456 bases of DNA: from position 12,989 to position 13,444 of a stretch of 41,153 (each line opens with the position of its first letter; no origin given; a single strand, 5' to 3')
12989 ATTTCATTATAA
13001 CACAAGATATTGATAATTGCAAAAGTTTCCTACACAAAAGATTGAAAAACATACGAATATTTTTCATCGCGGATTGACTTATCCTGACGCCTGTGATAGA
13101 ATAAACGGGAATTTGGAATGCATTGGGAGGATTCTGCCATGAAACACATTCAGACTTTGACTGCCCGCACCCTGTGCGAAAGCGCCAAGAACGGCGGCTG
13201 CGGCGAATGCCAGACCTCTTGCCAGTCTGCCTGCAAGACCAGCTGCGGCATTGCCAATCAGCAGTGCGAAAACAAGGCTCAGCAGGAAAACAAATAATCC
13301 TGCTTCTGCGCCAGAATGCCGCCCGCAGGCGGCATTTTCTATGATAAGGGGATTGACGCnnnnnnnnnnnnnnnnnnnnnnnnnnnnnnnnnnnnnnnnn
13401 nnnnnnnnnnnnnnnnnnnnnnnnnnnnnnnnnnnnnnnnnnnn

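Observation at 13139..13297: Unlisted 52-codon Cys-rich ORF is a SCIFF-type ranthipeptide precursor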

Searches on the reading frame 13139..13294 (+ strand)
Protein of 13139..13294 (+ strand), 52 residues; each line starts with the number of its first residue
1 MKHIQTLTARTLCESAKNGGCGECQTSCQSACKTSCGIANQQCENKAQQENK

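Call 4: search_protein_families(library=ncbifam, proteins=[window:13139-13294:+], max_evalue=0.01)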
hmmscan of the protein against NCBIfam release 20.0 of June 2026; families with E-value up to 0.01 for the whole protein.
seq(52 aa): 1 family
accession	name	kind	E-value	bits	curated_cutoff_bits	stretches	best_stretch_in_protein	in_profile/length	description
TIGR03973.1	six_Cys_in_45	equivalog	7.2e-22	77.1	50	1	2-44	1-43/43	six-cysteine ranthipeptide SCIFF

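Call 5: search_protein_families(library=pfam, proteins=[window:13139-13294:+], max_evalue=0.01)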
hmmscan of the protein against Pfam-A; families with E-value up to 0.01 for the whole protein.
seq(52 aa): 1 family
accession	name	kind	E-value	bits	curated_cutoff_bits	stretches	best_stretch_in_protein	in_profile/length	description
PF13165.11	SCIFF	-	1.5e-22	79.7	27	1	2-45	1-44/44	Six-cysteine peptide SCIFF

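Call 24: find_homologous_proteins(query=window:13139-13294:+, max_evalue=0.001)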
Query seq(52 aa) (52 aa): 5418 proteins with E <= 0.001 among 5420 candidates; the best 120 are listed.
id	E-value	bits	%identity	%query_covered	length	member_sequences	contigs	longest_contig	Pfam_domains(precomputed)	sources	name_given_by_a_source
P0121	3.8e-29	115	79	90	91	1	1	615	PF13165.12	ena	-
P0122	2.1e-28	113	72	90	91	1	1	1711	PF13165.12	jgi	-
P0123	4.0e-22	94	92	98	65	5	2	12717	PF13165.12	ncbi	-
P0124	4.5e-22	93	88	100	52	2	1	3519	PF13165.12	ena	-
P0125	7.0e-22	93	88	100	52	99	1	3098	PF13165.12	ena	-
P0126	7.7e-22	93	88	100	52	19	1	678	PF13165.12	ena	-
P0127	2.1e-21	91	88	100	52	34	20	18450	PF13165.12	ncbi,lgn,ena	-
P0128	2.5e-21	91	88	100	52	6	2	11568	PF13165.12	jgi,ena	-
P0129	3.1e-21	91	88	100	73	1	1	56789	PF13165.12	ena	-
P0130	3.4e-21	91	53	96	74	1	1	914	PF13165.12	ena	-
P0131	6.9e-21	90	87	100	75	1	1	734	PF13165.12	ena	-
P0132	7.0e-21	90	87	100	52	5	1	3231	PF13165.12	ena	-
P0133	8.1e-21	90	88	100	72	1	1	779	PF13165.12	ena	-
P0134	8.4e-21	90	87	100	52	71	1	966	PF13165.12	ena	-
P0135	1.0e-20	89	87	100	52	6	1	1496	PF13165.12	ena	-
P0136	1.7e-20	89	87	100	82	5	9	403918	PF13165.12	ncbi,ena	-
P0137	1.9e-20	88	88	94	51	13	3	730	PF13165.12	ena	-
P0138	1.9e-20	88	87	100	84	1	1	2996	PF13165.12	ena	-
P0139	2.8e-20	88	86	94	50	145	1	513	PF13165.12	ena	-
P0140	2.9e-20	88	90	92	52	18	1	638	PF13165.12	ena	-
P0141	5.7e-20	87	90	92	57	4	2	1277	PF13165.12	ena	-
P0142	5.9e-20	87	88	94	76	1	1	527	PF13165.12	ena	-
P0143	6.7e-20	87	85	100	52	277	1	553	PF13165.12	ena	-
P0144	8.7e-20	86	81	100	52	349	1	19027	PF13165.12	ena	-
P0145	1.2e-19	86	86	96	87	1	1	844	PF13165.12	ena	-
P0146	1.2e-19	86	82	98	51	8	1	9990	PF13165.12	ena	-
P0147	1.2e-19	86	86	96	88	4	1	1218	PF13165.12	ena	-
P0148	1.2e-19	86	84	96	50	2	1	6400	PF13165.12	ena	-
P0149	1.4e-19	86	82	98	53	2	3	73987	PF13165.12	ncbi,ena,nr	ncbi:MAG: six-cysteine ranthipeptide SCIFF [Clostridia bacterium]|nr:six-cysteine ranthipeptide SCIF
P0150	1.6e-19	86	85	100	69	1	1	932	PF13165.12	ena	-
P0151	1.8e-19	85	91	88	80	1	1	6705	PF13165.12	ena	-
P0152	1.8e-19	85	86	94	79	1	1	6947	PF13165.12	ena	-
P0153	2.3e-19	85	83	100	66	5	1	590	PF13165.12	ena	-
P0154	2.5e-19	85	93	87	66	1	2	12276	PF13165.12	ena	-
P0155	2.6e-19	85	84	96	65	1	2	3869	PF13165.12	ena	-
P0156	2.6e-19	85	93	87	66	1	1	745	PF13165.12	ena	-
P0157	3.0e-19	85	84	94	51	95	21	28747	PF13165.12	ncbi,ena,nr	ncbi:MAG: six-cysteine ranthipeptide SCIFF [Oscillospiraceae bacterium]|nr:six-cysteine ranthipeptid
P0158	3.3e-19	85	91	87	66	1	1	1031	PF13165.12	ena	-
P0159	3.3e-19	85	87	88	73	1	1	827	PF13165.12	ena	-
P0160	3.5e-19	85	91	88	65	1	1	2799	PF13165.12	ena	-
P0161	3.6e-19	84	82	96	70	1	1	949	PF13165.12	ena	-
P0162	4.1e-19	84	93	87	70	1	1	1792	PF13165.12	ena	-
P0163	4.1e-19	84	87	88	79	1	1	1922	PF13165.12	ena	-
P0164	4.3e-19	84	89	88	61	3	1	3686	PF13165.12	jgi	-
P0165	4.4e-19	84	82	98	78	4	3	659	PF13165.12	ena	-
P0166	4.6e-19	84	79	100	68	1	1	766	PF13165.12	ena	-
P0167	4.6e-19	84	93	87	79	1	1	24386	PF13165.12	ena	-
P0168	5.0e-19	84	93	87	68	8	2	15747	PF13165.12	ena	-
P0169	5.3e-19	84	80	96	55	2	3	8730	PF13165.12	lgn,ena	-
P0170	5.3e-19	84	82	96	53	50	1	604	PF13165.12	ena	-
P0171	5.4e-19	84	79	100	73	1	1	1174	PF13165.12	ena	-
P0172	5.4e-19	84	82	96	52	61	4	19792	PF13165.12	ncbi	-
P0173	5.4e-19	84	83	100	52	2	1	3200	PF13165.12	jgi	-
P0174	5.5e-19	84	88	92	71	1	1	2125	PF13165.12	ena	-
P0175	6.2e-19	84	91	87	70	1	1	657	PF13165.12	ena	-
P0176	6.2e-19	84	84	96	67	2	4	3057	PF13165.12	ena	-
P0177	6.5e-19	84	88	94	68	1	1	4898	PF13165.12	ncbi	-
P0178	6.6e-19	84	82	96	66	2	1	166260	PF13165.12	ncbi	-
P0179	8.2e-19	83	85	100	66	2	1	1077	PF13165.12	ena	-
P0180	8.2e-19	83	82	96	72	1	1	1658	PF13165.12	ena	-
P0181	8.4e-19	83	91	87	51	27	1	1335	PF13165.12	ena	-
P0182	8.8e-19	83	89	88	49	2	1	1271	PF13165.12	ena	-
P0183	8.8e-19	83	85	92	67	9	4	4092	PF13165.12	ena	-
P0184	8.9e-19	83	91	87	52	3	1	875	PF13165.12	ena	-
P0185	9.1e-19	83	85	100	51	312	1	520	PF13165.12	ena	-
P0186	1.0e-18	83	78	98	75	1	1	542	PF13165.12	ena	-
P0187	1.0e-18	83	81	100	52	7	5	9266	PF13165.12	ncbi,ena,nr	ncbi:MAG: six-cysteine ranthipeptide SCIFF [Clostridia bacterium]|nr:six-cysteine ranthipeptide SCIF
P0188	1.1e-18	83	88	94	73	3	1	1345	PF13165.12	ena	-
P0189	1.1e-18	83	91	87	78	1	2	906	PF13165.12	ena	-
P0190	1.1e-18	83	82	94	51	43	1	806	PF13165.12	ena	-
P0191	1.1e-18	83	82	96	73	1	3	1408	PF13165.12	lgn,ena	-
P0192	1.1e-18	83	79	100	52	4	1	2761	PF13165.12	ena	-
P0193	1.2e-18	83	87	88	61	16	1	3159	PF13165.12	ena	-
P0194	1.2e-18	83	89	87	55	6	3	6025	PF13165.12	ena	-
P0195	1.2e-18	83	91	87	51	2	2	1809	PF13165.12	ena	-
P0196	1.2e-18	83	89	88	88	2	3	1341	PF13165.12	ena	-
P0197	1.3e-18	83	65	87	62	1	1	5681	PF13165.12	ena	-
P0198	1.3e-18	83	91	87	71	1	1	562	PF13165.12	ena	-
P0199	1.4e-18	83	82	94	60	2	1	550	PF13165.12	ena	-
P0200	1.5e-18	83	85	100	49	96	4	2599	PF13165.12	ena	-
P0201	1.5e-18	83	89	87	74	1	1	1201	PF13165.12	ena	-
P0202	1.5e-18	83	81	100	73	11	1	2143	PF13165.12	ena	-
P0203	1.5e-18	83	87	88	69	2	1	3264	PF13165.12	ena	-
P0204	1.5e-18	83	88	92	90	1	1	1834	PF13165.12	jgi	-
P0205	1.6e-18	82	89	87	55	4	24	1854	PF13165.12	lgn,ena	-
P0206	1.6e-18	82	83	92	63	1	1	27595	PF13165.12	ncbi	-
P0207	1.7e-18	82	82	96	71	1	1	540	PF13165.12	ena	-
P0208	1.8e-18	82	77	100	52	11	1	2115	PF13165.12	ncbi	-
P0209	1.8e-18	82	91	87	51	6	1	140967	PF13165.12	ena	-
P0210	1.9e-18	82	91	87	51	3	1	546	PF13165.12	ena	-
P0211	1.9e-18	82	87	88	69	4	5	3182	PF13165.12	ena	-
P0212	1.9e-18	82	89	88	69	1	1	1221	PF13165.12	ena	-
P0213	2.0e-18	82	80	96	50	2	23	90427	PF13165.12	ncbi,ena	-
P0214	2.0e-18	82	80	96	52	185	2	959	PF13165.12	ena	-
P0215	2.1e-18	82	89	87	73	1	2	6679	PF13165.12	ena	-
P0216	2.3e-18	82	83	92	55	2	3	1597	PF13165.12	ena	-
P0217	2.5e-18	82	87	87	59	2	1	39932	PF13165.12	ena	-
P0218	2.5e-18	82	85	92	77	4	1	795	PF13165.12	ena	-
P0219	2.6e-18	82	89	87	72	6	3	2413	PF13165.12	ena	-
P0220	2.6e-18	82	89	90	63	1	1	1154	PF13165.12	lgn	-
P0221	2.6e-18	82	89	88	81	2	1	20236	PF13165.12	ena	-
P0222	2.6e-18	82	83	92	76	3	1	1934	PF13165.12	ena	-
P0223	2.7e-18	82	89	87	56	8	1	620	PF13165.12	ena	-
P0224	2.7e-18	82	83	92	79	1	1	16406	PF13165.12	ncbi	-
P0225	2.7e-18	82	80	96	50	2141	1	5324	PF13165.12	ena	-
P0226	2.8e-18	82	81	100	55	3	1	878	PF13165.12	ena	-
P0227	2.8e-18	82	83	92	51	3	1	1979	PF13165.12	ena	-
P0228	2.8e-18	82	87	88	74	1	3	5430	PF13165.12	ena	-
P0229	2.8e-18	82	86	83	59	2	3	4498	PF13165.12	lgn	-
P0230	2.9e-18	82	79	100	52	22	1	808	PF13165.12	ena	-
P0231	2.9e-18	82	89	88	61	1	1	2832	PF13165.12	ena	-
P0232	3.0e-18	82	85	100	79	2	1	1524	PF13165.12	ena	-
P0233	3.1e-18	82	80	96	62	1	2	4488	PF13165.12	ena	-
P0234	3.2e-18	82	81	92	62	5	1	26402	PF13165.12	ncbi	-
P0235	3.2e-18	82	81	100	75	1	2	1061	PF13165.12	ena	-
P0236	3.3e-18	82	89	87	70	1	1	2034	PF13165.12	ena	-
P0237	3.3e-18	81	89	87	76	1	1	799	PF13165.12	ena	-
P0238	3.4e-18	81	87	87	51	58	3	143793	PF13165.12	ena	-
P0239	3.4e-18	81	81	100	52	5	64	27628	PF13165.12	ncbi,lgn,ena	-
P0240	3.4e-18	81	89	87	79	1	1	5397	PF13165.12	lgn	-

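Call 28: search_solved_structures(query=window:13139-13294:+, max_evalue=10, show_alignments=2)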
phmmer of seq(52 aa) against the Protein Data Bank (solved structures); distinct sequences matched with E-value up to 10: 2.
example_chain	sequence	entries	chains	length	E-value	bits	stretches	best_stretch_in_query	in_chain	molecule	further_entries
5wgg_B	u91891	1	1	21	0.1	16.4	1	1-21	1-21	CteA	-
5d6s_A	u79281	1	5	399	2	12.4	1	18-40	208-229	Epoxyqueuosine reductase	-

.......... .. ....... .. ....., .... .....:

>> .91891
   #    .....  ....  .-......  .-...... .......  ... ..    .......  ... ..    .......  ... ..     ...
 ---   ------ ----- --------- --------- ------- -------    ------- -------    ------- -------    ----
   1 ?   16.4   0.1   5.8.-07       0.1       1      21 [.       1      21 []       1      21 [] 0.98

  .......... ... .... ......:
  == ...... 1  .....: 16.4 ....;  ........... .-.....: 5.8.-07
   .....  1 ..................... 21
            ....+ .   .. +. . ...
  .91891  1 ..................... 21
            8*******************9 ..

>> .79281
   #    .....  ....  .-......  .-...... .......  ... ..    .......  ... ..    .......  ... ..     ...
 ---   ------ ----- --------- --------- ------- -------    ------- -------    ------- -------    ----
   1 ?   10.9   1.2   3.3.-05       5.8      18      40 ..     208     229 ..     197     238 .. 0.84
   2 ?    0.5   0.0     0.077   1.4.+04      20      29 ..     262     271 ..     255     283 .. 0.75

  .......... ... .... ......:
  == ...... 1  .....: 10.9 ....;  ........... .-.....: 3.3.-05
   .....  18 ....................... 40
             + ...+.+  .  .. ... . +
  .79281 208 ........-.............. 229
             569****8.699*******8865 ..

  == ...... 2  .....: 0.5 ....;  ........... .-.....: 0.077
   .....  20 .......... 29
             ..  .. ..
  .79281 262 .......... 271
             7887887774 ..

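Call 30: find_encoding_contigs(protein=P0197, flank=5000, max_places=3)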
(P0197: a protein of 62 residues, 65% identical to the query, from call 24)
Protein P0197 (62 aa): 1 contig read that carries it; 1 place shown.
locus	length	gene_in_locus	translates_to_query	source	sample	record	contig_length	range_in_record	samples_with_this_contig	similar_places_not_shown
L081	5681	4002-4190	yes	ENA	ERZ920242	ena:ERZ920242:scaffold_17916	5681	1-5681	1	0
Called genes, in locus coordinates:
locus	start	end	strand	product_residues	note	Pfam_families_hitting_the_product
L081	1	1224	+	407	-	?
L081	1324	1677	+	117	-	PF01627:Hpt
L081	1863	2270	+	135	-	PF01741:MscL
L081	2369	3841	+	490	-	PF01276:OKR_DC_1, PF05889:SepSecS, PF03711:OKR_DC_1_C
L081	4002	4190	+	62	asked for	PF13165:SCIFF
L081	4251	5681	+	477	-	?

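Call 55: search_protein_families(library=ncbifam, proteins=[L081:2369-3838:+], max_evalue=0.00001)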
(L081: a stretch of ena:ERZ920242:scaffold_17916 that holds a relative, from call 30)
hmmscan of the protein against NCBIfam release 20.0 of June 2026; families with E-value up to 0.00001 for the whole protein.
L081:2369-3838:+ (490 aa): 7 families
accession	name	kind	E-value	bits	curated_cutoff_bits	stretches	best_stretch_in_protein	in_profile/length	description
NF011928.0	PRK15399.1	subfamily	1.5e-15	56.5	968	1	74-281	204-419/713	lysine decarboxylase LdcC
NF011929.0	PRK15400.1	subfamily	1.9e-13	49.7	1056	1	60-280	190-418/714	lysine decarboxylase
NF011603.0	PRK15029.1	equivalog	1.2e-10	40.4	1167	0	60-279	201-440/756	arginine decarboxylase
NF006810.0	PRK09331.1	subfamily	2.7e-09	36.3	301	1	87-243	86-237/397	Sep-tRNA:Cys-tRNA synthetase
NF000586.1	PRK00011.1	subfamily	4.4e-07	29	335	1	146-242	143-233/404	serine hydroxymethyltransferase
TIGR02539.1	SepCysS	equivalog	4.6e-06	25.9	365.25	1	89-244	74-224/370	O-phospho-L-seryl-tRNA:Cys-tRNA synthase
TIGR04318.1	lacto_ODC_hypo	hypoth_equivalog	5.8e-06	24.9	950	0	423-457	617-651/695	putative ornithine decarboxylase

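Call 62: find_encoding_contigs(protein=window:13139-13294:+, flank=6000, max_places=4)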
Protein seq(52 aa) (52 aa): 3 contigs read that carry it; 3 places shown.
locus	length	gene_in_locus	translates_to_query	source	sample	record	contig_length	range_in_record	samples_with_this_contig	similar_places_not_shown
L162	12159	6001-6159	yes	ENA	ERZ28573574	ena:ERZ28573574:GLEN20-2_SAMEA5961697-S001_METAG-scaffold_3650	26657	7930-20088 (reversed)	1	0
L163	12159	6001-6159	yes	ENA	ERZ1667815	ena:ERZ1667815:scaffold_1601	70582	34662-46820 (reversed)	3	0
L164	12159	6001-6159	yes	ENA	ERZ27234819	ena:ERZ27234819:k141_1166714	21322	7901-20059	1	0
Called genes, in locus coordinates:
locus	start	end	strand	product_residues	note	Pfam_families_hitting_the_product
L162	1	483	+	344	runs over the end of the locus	PF05496:RuvB_N (faint), PF00004:AAA, PF17866:AAA_lid_6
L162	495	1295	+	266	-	-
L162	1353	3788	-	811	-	PF00521:DNA_topoisoIV, PF03989:DNA_gyraseA_C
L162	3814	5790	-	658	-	PF02518:HATPase_c, PF00204:DNA_gyraseB, PF01751:Toprim, PF00986:DNA_gyraseB_C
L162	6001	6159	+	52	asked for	PF13165:SCIFF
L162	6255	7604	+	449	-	PF13353:Fer4_12, PF04055:Radical_SAM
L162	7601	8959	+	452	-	PF01276:OKR_DC_1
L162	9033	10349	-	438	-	PF00919:UPF0004, PF04055:Radical_SAM, PF18693:TRAM_2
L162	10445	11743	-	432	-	-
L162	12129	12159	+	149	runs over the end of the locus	PF02580:Tyr_Deacylase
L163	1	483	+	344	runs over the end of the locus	PF05496:RuvB_N (faint), PF00004:AAA, PF17866:AAA_lid_6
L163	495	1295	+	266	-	-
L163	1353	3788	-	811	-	PF00521:DNA_topoisoIV, PF03989:DNA_gyraseA_C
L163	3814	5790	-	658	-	PF02518:HATPase_c, PF00204:DNA_gyraseB, PF01751:Toprim, PF00986:DNA_gyraseB_C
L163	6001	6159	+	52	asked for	PF13165:SCIFF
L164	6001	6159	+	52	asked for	PF13165:SCIFF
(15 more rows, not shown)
